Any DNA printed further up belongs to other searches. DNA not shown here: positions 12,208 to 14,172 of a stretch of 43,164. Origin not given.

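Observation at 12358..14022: PolA-like gene with an intact proofreading exonuclease but apparently no polymerase active site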

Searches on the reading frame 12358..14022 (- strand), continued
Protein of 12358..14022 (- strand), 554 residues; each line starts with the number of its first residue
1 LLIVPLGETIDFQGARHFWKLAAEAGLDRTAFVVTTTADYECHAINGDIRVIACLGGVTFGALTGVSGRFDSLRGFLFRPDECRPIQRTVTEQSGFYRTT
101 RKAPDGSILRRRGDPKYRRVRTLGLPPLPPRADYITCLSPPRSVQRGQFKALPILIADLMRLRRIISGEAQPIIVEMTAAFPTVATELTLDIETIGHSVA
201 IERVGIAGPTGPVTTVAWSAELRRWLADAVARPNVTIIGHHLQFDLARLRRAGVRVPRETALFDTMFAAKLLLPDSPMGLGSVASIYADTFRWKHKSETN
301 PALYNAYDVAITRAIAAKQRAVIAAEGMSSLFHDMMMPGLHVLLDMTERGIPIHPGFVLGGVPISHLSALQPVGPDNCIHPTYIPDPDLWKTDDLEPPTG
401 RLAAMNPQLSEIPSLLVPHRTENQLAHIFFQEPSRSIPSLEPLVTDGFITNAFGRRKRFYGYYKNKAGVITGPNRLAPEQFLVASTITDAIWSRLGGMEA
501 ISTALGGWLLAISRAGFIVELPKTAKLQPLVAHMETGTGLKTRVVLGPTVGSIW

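Call 62: fold_search(model_id=the predicted structure, library=viral)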
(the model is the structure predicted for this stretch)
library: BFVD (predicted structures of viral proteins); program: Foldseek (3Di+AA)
matches with E <= 10: 587; with E <= 0.001: 107
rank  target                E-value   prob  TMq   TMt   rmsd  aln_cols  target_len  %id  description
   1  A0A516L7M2            8.4e-17  1.00  0.64  0.45  11.4       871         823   12  (no name in the UniProt tables at hand)
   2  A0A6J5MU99            2.2e-16  1.00  0.48  0.48   7.6       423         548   18  PolA DNA polymerase I - 3'-5' exonuclease and polymerase domains [uncultured Caudovirales phage]
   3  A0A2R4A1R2            3.0e-16  1.00  0.67  0.43  10.6       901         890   11  (no name in the UniProt tables at hand)
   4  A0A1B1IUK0            1.7e-15  1.00  0.68  0.38   8.7       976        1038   10  (no name in the UniProt tables at hand)
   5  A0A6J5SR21            4.2e-15  1.00  0.58  0.39  11.8       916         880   10  Bifunctional 3'-5' exonuclease/DNA polymerase [uncultured Caudovirales phage]
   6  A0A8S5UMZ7            6.7e-15  1.00  0.58  0.48  10.4       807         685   13  DNA polymerase [Siphoviridae sp. ctKGQ3]
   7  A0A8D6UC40            2.4e-14  1.00  0.65  0.38  14.7      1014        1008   10  A-family DNA polymerase [Enterococcus phage Porthos]
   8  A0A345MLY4            1.7e-13  1.00  0.51  0.33   9.4       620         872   13  (no name in the UniProt tables at hand)
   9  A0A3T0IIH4            1.7e-13  1.00  0.54  0.37  11.0       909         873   10  DNA polymerase [Vibrio virus vB_VspP_SBP1]
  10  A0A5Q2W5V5            5.9e-13  1.00  0.43  0.42   8.8       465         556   13  (no name in the UniProt tables at hand)
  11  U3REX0                7.0e-13  1.00  0.53  0.34  14.8       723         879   12  DNA-directed DNA polymerase (Fragment) [uncultured virus]
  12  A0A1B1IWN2            1.7e-12  1.00  0.55  0.45  11.9       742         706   12  (no name in the UniProt tables at hand)
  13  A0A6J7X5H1            3.3e-12  1.00  0.38  0.64   8.7       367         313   14  3'-5' exonuclease domain containing protein [uncultured Caudovirales phage]
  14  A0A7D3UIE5            3.5e-12  1.00  0.44  0.38   8.2       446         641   16  (no name in the UniProt tables at hand)
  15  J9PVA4                5.0e-12  1.00  0.51  0.38  12.0       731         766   11  Putative DNA polymerase I [Bacillus phage BCD7]
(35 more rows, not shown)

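Call 63: find_encoding_contigs(protein=P0003, flank=10000, max_places=2)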
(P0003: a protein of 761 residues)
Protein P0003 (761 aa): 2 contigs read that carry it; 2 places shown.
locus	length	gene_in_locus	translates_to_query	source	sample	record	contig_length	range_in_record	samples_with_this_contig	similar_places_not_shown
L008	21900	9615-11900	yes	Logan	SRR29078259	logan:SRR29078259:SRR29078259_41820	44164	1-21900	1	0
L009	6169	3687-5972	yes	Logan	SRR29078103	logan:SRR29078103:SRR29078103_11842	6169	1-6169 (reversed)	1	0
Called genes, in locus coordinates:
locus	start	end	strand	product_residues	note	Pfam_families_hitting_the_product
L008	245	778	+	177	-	-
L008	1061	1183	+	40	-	-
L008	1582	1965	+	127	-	-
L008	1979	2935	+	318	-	PF12705:PDDEXK_1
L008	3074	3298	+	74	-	-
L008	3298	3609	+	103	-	-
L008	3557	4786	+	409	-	PF01145:Band_7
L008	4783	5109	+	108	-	-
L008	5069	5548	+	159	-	-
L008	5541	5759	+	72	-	-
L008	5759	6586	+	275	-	PF13578:Methyltransf_24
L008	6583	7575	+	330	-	-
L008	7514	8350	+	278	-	PF13479:AAA_24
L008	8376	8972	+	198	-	-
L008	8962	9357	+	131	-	-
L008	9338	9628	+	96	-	-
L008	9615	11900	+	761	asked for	PF01612:DNA_pol_A_exo1 (weak), PF00476:DNA_pol_A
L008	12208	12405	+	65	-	-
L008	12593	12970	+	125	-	PF08291:Peptidase_M15_3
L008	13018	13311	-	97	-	-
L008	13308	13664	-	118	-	-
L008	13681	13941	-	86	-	-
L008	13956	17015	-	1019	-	-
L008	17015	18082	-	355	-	-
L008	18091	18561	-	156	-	-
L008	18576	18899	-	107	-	-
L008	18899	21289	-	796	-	-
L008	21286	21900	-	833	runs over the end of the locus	-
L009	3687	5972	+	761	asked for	PF01612:DNA_pol_A_exo1 (weak), PF00476:DNA_pol_A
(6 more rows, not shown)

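Call 64: find_encoding_contigs(protein=P0005, flank=10000, max_places=2)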
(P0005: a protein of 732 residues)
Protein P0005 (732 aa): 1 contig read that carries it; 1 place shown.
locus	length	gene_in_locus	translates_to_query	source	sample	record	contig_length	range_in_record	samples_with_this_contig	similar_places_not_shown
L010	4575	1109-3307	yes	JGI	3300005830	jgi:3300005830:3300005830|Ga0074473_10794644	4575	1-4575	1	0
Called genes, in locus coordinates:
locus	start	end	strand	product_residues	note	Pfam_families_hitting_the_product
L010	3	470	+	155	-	?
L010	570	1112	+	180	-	-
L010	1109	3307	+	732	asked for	PF00476:DNA_pol_A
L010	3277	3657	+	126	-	PF19905:DUF6378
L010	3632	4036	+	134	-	-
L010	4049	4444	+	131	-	PF08291:Peptidase_M15_3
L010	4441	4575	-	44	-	?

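Call 65: find_encoding_contigs(protein=P0006, flank=10000, max_places=2)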
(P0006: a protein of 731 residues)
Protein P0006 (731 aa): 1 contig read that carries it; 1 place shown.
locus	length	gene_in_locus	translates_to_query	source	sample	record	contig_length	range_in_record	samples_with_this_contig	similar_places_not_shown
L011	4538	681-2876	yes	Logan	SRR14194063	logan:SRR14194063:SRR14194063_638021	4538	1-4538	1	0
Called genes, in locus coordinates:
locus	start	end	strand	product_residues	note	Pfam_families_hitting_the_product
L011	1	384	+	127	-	?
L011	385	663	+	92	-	-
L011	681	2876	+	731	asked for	PF00476:DNA_pol_A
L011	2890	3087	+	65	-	-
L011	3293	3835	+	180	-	-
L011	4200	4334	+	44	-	-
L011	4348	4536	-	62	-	?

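Call 70: find_related_loci(query=A3, collection=viral_contigs, flank=8000)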
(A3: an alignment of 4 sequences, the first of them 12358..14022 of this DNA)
Query A3 (554 aa) in viral_contigs; peptide patterns used: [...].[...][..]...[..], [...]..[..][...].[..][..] (x = any residue, [..] = any of these).
87 stretches matched a pattern; 1 encode a relative of the query (tblastn E <= 1e-3); 1 distinct loci.
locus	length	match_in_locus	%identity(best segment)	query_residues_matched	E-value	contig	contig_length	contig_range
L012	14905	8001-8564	28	185-353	4e-12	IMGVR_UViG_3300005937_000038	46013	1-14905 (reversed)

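Call 72: find_related_loci(query=A1, collection=genome_contigs, flank=8000)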
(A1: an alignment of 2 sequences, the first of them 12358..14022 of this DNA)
Query A1 (554 aa) in genome_contigs; peptide patterns used: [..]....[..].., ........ (x = any residue, [..] = any of these).
53 stretches matched a pattern, but none encodes a relative of the query by tblastn (E <= 1e-3).

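Call 77: search_protein_families(library=phrogs, proteins=[L006:2888-3778:+, L006:3962-4492:+, L006:4522-4809:+, L006:4809-5153:+, L006:5155-6819:+, L006:7030-7428:+, L007:165-1067:+, L007:1088-1714:+, L007:1901-3553:+, L006:1213-1566:+], max_evalue=0.01)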
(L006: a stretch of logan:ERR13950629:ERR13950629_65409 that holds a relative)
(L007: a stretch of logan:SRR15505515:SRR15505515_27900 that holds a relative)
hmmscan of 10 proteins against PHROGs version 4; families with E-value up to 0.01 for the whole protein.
L006:2888-3778:+ (296 aa): 1 family
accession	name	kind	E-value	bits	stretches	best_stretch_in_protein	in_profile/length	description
phrog_124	-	DNA, RNA and nucleotide metabolism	1.2e-06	29.1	0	50-182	106-222/382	Sak4-like ssDNA annealing protein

L006:3962-4492:+ (176 aa): 0 families

L006:4522-4809:+ (95 aa): 0 families

L006:4809-5153:+ (114 aa): 0 families

L006:5155-6819:+ (554 aa): 1 family
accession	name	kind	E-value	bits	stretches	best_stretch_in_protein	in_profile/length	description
phrog_17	-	DNA, RNA and nucleotide metabolism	1.1e-16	61.1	2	135-325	630-855/1445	DNA polymerase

L006:7030-7428:+ (132 aa): 0 families

L007:165-1067:+ (300 aa): 0 families

L007:1088-1714:+ (208 aa): 0 families

L007:1901-3553:+ (550 aa): 1 family
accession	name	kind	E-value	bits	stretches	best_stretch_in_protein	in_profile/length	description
phrog_17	-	DNA, RNA and nucleotide metabolism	6.8e-18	65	1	132-313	663-857/1445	DNA polymerase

L006:1213-1566:+ (117 aa): 1 family
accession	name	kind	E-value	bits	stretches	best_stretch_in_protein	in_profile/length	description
phrog_1486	-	moron, auxiliary metabolic gene and host takeover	3.8e-15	57.3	1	1-116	3-127/130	membrane protein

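Call 80: search_protein_families(library=pfam, proteins=[P0001, P0096, P0137, P0003, P0005, P0007, P0009, P0012, P0087, P0102], max_evalue=0.01)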
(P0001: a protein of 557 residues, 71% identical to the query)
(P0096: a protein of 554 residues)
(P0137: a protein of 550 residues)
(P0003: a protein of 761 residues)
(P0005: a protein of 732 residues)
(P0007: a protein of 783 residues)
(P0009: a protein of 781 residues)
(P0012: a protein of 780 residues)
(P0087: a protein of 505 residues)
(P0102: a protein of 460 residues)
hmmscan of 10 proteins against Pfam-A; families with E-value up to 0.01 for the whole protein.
P0001 (557 aa): 1 family
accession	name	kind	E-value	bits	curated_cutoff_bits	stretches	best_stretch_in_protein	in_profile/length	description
PF01612.26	DNA_pol_A_exo1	-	9.6e-06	25.9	23.6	1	223-289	65-129/173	3'-5' exonuclease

P0096 (554 aa): 0 families

P0137 (550 aa): 0 families

P0003 (761 aa): 2 families
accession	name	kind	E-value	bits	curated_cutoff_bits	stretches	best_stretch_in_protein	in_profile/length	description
PF00476.26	DNA_pol_A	-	5.5e-46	157.7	34.3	1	373-743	8-380/381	DNA polymerase family A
PF01612.26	DNA_pol_A_exo1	-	4e-06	27.2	23.6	1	237-330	67-168/173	3'-5' exonuclease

P0005 (732 aa): 2 families
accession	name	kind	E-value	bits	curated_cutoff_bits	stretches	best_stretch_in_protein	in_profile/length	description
PF00476.26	DNA_pol_A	-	5e-41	141.3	34.3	1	366-725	3-380/381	DNA polymerase family A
PF01612.26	DNA_pol_A_exo1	-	0.00011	22.5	23.6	1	194-299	22-130/173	3'-5' exonuclease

P0007 (783 aa): 3 families
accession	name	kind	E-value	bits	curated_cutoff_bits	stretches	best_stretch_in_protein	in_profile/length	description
PF00476.26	DNA_pol_A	-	1e-40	140.4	34.3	1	402-764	10-380/381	DNA polymerase family A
PF03167.25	UDG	-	5e-19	69.2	24.3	1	7-192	4-134/141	Uracil DNA glycosylase superfamily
PF01612.26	DNA_pol_A_exo1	-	0.00032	21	23.6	1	259-327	59-129/173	3'-5' exonuclease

P0009 (781 aa): 3 families
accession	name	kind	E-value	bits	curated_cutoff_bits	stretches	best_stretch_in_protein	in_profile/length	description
PF00476.26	DNA_pol_A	-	1.7e-51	175.8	34.3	1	401-764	3-381/381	DNA polymerase family A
PF03167.25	UDG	-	1.4e-14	54.8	24.3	1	17-198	3-126/141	Uracil DNA glycosylase superfamily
PF01612.26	DNA_pol_A_exo1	-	2.9e-06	27.6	23.6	1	269-324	65-120/173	3'-5' exonuclease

P0012 (780 aa): 3 families
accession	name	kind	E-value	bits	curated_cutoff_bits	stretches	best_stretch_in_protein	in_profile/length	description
PF00476.26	DNA_pol_A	-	6.4e-43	147.6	34.3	1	406-764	8-381/381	DNA polymerase family A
PF03167.25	UDG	-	3.7e-16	59.9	24.3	1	9-187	3-127/141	Uracil DNA glycosylase superfamily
PF01612.26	DNA_pol_A_exo1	-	3.7e-06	27.3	23.6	1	231-327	22-123/173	3'-5' exonuclease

P0087 (505 aa): 1 family
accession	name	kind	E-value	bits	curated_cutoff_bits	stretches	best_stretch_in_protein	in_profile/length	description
PF00476.26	DNA_pol_A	-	7.4e-07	28.9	34.3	1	186-334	23-179/381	DNA polymerase family A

P0102 (460 aa): 1 family
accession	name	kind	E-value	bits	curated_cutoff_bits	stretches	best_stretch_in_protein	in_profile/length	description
PF00476.26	DNA_pol_A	-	0.0002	20.9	34.3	0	228-297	104-178/381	DNA polymerase family A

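Call 84: find_encoding_contigs(protein=P0029, flank=10000, max_places=2)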
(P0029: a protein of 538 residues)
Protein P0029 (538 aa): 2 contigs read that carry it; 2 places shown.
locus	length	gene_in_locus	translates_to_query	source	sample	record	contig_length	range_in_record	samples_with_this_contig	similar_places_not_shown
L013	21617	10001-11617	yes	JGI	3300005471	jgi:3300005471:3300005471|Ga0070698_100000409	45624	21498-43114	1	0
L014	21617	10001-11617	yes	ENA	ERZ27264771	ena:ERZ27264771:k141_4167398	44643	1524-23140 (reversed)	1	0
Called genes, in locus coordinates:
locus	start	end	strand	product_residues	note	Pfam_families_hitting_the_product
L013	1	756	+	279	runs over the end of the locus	PF07691:PA14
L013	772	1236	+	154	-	-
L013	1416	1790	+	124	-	-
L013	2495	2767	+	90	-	-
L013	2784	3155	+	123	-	-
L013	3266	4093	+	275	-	PF20530:DUF6745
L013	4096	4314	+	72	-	-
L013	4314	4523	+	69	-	-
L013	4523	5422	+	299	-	PF12705:PDDEXK_1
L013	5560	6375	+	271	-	-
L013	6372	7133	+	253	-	PF13578:Methyltransf_24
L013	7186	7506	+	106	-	-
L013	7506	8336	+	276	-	PF13479:AAA_24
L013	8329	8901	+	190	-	-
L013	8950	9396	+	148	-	-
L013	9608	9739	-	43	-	-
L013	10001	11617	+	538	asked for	-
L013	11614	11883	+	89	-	-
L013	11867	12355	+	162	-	-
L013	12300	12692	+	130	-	PF08291:Peptidase_M15_3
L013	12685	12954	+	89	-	-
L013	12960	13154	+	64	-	-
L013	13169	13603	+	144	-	-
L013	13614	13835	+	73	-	-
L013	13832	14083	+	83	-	-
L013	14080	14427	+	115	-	-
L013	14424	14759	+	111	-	-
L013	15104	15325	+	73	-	-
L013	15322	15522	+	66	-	-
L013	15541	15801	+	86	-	-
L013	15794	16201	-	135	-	-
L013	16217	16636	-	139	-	-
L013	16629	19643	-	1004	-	-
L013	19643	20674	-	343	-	-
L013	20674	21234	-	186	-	-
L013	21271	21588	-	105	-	-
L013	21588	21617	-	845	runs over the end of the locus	?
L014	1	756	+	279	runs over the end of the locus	PF07691:PA14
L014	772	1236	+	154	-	-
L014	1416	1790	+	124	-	-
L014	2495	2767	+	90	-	-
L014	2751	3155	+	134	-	-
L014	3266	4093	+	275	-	PF20530:DUF6745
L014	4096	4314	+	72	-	-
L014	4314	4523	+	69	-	-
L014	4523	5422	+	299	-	PF12705:PDDEXK_1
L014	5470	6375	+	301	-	-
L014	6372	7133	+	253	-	PF13578:Methyltransf_24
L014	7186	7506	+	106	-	-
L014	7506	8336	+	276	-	PF13479:AAA_24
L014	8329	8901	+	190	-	-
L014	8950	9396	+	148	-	-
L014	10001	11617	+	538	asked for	-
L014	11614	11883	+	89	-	-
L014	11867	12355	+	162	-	-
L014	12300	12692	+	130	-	PF08291:Peptidase_M15_3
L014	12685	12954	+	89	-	-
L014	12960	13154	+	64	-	-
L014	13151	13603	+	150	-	-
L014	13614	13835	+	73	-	-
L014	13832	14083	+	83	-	-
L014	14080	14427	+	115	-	-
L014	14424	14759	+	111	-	-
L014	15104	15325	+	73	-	-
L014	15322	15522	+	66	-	-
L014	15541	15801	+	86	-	-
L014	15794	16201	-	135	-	-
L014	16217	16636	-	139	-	-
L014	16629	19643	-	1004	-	-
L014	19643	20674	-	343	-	-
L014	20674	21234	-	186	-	-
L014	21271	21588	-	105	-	-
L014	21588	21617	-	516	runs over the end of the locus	?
